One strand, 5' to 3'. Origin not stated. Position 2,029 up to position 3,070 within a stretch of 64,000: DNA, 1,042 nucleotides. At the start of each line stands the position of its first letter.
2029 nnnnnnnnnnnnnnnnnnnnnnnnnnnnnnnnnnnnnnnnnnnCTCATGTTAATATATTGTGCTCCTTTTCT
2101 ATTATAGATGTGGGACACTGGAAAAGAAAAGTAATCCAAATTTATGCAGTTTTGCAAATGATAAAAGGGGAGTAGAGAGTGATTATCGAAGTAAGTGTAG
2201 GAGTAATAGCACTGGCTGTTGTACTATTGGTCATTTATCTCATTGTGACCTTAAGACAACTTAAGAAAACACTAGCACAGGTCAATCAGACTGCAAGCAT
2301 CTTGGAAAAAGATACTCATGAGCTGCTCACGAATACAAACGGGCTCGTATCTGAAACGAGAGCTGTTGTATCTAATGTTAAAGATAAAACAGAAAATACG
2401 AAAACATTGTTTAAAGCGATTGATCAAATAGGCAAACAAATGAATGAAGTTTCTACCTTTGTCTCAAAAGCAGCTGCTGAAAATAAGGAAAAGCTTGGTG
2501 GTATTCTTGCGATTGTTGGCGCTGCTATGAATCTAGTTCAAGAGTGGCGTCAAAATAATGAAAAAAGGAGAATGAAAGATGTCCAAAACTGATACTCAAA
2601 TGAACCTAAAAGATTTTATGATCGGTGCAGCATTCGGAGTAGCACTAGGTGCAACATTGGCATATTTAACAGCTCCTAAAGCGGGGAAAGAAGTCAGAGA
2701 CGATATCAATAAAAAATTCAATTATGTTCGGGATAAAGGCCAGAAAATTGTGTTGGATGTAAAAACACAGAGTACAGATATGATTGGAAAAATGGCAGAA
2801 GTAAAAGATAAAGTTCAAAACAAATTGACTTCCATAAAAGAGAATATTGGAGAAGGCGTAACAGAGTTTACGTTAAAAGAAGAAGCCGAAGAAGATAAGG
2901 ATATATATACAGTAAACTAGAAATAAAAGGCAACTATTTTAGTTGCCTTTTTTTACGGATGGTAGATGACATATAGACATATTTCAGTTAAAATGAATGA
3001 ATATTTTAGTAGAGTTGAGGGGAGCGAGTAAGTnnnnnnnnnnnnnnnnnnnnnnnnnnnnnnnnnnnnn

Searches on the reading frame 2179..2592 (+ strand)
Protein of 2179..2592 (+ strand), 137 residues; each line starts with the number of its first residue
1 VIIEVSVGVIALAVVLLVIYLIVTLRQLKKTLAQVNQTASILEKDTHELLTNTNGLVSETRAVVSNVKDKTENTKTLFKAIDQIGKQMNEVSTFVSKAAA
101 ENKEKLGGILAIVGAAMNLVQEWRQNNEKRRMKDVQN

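Call 90: search_protein_families(library=pfam, proteins=[window:2179-2592:+], max_evalue=0.001)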
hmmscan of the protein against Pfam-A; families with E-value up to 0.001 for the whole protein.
window:2179-2592:+ (137 aa): 1 family
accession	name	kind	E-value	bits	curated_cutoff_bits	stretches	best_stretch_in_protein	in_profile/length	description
PF06103.16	DUF948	-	2.1e-20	73.1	37.2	1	5-92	1-88/89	Bacterial protein of unknown function (DUF948)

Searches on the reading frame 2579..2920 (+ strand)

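Call 90: search_protein_families(library=pfam, proteins=[window:2579-2920:+], max_evalue=0.001)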
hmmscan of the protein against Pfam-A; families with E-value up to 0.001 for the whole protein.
window:2579-2920:+ (113 aa): 1 family
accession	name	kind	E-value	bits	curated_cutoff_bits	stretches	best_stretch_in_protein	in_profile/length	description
PF12732.12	YtxH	-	6.2e-15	55.8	37.5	1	15-89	2-69/71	YtxH-like protein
